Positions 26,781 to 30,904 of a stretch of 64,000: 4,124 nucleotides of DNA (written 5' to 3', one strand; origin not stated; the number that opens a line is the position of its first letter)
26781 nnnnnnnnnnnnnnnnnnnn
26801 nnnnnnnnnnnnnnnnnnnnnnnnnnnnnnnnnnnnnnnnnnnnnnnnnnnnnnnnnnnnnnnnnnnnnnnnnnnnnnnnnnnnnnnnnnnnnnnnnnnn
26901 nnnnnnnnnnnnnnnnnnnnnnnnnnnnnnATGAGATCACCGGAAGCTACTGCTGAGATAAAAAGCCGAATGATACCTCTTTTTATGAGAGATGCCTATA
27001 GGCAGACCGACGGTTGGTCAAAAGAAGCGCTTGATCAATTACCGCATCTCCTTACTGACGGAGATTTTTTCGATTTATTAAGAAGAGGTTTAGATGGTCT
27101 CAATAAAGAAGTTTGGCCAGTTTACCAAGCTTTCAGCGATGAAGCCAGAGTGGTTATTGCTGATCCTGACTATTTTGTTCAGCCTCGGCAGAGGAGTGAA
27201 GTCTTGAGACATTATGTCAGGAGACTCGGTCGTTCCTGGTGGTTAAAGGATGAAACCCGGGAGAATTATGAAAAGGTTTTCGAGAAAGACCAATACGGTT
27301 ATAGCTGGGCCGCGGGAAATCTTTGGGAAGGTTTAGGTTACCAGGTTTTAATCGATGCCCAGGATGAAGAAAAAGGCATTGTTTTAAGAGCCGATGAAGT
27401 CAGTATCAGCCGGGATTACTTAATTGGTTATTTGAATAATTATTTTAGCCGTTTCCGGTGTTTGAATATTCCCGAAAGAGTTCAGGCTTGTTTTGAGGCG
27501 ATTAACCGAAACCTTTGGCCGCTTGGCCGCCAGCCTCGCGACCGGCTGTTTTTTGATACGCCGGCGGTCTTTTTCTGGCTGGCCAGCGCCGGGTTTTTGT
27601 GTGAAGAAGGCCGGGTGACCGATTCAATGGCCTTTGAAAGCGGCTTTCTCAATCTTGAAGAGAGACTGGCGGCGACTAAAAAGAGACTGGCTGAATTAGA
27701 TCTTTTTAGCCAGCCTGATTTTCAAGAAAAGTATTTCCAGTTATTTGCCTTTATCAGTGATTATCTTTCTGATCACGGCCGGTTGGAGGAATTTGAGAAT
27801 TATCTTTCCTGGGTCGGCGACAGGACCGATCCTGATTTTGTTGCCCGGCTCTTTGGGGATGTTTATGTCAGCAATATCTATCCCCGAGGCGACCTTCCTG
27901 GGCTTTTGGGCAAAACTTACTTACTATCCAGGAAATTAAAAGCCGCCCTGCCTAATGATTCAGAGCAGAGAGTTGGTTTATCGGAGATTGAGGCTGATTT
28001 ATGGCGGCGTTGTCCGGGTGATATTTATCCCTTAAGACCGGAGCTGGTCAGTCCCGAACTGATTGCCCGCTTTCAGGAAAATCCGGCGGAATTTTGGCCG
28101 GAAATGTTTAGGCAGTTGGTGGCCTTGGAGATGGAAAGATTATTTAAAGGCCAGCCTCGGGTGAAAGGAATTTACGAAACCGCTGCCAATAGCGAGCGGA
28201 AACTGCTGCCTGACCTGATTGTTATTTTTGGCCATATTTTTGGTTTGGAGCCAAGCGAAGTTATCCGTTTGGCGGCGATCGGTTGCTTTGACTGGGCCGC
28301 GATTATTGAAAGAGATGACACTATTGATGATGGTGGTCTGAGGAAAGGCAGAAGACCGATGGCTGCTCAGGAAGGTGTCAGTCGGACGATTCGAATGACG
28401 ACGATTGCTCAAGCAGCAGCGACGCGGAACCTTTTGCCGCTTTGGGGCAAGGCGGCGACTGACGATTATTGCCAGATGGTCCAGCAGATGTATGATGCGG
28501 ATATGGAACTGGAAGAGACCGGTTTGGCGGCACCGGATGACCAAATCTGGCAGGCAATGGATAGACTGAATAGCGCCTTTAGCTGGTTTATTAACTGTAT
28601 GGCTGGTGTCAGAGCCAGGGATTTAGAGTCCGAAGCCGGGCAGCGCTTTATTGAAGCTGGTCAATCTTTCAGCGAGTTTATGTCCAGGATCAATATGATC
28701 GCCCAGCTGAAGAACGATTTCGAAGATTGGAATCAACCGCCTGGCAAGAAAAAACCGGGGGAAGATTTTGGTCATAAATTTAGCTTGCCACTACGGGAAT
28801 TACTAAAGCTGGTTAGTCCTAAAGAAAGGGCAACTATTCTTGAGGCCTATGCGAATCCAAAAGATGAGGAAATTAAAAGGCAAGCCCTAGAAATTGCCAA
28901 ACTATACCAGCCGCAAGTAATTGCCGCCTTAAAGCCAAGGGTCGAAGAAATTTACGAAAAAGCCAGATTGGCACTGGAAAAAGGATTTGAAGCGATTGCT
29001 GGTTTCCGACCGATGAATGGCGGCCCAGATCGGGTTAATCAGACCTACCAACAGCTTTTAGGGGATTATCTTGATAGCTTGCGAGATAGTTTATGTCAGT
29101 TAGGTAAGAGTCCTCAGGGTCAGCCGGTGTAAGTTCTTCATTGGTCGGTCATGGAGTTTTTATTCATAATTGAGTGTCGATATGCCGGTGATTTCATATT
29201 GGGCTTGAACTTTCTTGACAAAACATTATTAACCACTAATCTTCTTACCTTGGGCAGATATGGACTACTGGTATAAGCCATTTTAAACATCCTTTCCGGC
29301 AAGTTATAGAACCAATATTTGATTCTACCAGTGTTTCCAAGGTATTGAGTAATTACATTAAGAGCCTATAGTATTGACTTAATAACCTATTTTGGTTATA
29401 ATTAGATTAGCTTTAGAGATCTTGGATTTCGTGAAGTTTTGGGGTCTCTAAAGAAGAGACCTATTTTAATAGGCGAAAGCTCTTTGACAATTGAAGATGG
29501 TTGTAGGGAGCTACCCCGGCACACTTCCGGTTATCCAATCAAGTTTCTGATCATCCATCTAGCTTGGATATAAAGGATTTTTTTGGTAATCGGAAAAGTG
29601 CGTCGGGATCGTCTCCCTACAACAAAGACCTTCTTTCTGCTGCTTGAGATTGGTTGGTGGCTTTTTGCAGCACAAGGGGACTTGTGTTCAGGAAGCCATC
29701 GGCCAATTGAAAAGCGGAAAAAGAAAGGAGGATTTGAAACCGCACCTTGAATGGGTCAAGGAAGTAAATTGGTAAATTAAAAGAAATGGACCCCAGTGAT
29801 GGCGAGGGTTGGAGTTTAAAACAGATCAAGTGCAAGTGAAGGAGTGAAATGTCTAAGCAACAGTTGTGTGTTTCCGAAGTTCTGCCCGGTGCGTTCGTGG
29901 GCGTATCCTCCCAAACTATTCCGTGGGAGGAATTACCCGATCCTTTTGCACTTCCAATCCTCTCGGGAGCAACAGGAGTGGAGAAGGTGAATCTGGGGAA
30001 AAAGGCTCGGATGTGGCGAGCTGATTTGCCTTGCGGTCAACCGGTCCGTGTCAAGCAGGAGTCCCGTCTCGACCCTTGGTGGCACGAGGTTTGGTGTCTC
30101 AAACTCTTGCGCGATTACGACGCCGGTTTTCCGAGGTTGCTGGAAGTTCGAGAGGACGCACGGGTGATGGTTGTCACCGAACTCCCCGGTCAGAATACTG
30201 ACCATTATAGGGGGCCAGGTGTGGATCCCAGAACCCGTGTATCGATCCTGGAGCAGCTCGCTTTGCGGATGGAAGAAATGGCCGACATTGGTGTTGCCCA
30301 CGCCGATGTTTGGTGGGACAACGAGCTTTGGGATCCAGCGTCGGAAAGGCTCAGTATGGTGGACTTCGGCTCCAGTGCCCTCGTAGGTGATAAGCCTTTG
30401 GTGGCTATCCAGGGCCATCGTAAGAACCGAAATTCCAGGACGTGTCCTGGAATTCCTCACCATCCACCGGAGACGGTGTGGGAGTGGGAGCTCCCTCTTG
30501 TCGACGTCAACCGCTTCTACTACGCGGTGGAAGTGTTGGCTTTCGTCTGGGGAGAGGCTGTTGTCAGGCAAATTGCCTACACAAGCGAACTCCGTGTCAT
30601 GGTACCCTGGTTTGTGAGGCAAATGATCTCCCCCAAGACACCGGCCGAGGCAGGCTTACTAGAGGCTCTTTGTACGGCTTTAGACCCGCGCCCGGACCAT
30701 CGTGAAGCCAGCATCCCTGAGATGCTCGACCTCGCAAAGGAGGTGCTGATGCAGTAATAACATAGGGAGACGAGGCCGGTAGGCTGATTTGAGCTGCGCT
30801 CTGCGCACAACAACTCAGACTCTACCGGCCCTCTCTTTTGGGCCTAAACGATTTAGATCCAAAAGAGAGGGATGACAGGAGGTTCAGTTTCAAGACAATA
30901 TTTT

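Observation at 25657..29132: Operon pairing an ATPase-winged-helix regulator with an N-terminally extended polyprenyl-synthase-like protein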

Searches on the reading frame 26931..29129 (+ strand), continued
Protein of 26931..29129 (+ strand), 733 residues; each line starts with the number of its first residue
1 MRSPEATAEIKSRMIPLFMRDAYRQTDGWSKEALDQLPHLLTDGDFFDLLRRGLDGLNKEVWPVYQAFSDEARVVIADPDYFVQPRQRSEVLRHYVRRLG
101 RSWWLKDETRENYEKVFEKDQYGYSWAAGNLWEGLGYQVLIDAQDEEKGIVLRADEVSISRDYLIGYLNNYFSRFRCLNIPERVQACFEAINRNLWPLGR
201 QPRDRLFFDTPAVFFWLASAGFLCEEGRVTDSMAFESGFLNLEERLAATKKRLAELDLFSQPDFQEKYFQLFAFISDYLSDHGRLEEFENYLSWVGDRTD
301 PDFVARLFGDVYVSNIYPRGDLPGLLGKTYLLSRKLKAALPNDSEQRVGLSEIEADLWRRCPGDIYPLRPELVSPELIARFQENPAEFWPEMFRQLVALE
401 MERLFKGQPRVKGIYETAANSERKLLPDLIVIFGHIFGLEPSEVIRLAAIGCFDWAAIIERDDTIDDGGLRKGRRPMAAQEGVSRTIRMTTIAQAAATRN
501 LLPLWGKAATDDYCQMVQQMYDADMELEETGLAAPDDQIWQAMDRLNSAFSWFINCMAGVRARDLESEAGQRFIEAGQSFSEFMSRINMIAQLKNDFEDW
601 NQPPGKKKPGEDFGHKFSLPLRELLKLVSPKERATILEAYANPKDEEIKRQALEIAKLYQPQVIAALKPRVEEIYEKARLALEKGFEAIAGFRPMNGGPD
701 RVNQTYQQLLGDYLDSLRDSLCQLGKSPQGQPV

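Call 73: fold_search(model_id=the predicted structure, library=viral)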
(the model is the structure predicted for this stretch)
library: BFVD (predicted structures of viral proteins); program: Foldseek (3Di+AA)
matches with E <= 10: 273; with E <= 0.001: 0
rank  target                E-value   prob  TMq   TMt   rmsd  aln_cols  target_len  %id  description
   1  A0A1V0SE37            5.1e-02  1.00  0.27  0.53  20.9       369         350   14  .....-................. [Indivirus ILV1]
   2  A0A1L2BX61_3          5.7e-02  0.23  0.12  0.08  66.8       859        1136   12  Tape measure protein [Nodularia phage vB_NpeS-2AV2]
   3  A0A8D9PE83            9.1e-02  1.00  0.24  0.63  13.0       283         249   12  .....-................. [Bacteriophage sp.]
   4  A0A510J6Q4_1          1.3e-01  0.11  0.10  0.06  51.6       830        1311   11  Large tegument protein [pteropodid alphaherpesvirus 2]
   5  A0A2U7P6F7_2          1.6e-01  0.09  0.08  0.06  38.9       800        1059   12  (no name in the UniProt tables at hand)
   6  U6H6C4                1.6e-01  0.11  0.11  0.08  36.5       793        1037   10  GP47 [Caviid herpesvirus 2 str. CIDMTR]
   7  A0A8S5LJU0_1          1.8e-01  0.14  0.12  0.10  27.5       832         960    8  Chromosome segregation ATPase [Siphoviridae sp. ct3o911]
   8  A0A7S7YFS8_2          2.4e-01  0.13  0.13  0.09  29.5       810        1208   12  Uncharacterized protein [Medusavirus stheno T3]
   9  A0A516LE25            2.5e-01  0.09  0.09  0.09  39.5       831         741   12  (no name in the UniProt tables at hand)
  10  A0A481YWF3            3.0e-01  0.99  0.24  0.48  11.2       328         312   12  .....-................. [Marseillevirus LCMAC201]
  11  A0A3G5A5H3            4.1e-01  0.30  0.14  0.22  23.6       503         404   10  Uncharacterized protein [Harvfovirus sp.]
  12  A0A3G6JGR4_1          4.6e-01  0.08  0.10  0.07  36.8       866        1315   12  Uncharacterized protein [Lactobacillus phage ViSo-2018a]
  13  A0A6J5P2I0            4.6e-01  0.06  0.09  0.08  33.0       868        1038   10  Uncharacterized protein [uncultured Caudovirales phage]
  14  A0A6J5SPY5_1          5.1e-01  0.06  0.09  0.07  32.9       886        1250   11  Uncharacterized protein [uncultured Caudovirales phage]
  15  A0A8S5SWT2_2          5.3e-01  0.06  0.09  0.06  47.0       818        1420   11  Minor tail protein [Siphoviridae sp. ctZHD14]
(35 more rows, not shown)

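Call 76: search_protein_families(library=phrogs, proteins=[window:26931-29129:+], max_evalue=0.01)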
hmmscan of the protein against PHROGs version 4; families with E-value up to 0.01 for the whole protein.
window:26931-29129:+ (733 aa): 0 families

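Call 95: search_dna_similar(query=window:26931-29129:+, collection=phages, mode=protein, max_evalue=0.01, max_rows=10)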
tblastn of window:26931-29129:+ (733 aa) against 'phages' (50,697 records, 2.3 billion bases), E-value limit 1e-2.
No match.

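Call 102: search_solved_structures(query=A2, max_evalue=10, show_alignments=0)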
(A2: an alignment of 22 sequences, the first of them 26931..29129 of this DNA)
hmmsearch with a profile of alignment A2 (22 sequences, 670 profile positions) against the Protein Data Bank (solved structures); distinct sequences matched with E-value up to 10: 45.
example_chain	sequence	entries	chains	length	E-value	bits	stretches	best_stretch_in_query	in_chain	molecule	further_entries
1wy0_A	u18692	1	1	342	7e-08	34.7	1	331-630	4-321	geranylgeranyl pyrophosphate synthetase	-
4jxy_A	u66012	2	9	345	1.9e-06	30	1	369-428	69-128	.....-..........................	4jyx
5ze6_A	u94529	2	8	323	3.6e-06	29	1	368-429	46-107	Octaprenyl diphosphate synthase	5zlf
3wjk_A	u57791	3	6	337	4.1e-06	28.9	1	368-429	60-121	Octaprenyl diphosphate synthase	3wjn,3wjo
4jxn_A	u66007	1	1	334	7.2e-06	28.1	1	367-421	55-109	Octaprenyl-diphosphate synthase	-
3aqb_B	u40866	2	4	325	3.5e-05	25.8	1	405-576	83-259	Component B of hexaprenyl diphosphate synthase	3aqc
3mzv_A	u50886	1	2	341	0.00027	22.9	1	367-421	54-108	Decaprenyl diphosphate synthase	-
5jfq_A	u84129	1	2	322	0.00032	22.6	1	340-431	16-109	Geranylgeranyl Pyrophosphate Synthetase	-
4lob_A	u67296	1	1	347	0.0013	20.6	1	368-423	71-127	Polyprenyl synthetase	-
1wl1_A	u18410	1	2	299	0.025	16.4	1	391-469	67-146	octoprenyl-diphosphate synthase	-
1v4k_A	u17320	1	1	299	0.03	16.1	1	391-469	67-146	octoprenyl-diphosphate synthase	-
3oyr_A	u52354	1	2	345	0.032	16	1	365-422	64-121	Trans-isoprenyl diphosphate synthase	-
1v4j_A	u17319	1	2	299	0.04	15.7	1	405-469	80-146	octoprenyl-diphosphate synthase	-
1v4h_A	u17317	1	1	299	0.048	15.4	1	405-469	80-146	octoprenyl-diphosphate synthase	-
1v4e_A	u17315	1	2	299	0.048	15.4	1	405-469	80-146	octoprenyl-diphosphate synthase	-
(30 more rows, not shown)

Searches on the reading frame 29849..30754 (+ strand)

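Call 10: search_protein_families(library=pfam, proteins=[window:29849-30754:+], max_evalue=0.001)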
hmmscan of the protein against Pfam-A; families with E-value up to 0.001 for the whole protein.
window:29849-30754:+ (302 aa): 0 families

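Call 16: search_protein_families(library=padloc, proteins=[window:29849-30754:+], max_evalue=0.1)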
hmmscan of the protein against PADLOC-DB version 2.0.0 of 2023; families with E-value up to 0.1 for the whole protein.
window:29849-30754:+ (302 aa): 2 families
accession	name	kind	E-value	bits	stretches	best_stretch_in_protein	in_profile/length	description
PDLC04053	PD-T4-6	-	0.00098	16.7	1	123-181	105-163/311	-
PDLC04138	mad6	-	0.011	12.6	1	96-183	116-207/659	mads_6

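Call 76: search_protein_families(library=phrogs, proteins=[window:29849-30754:+], max_evalue=0.01)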
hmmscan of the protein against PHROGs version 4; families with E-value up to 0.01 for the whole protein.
window:29849-30754:+ (302 aa): 0 families
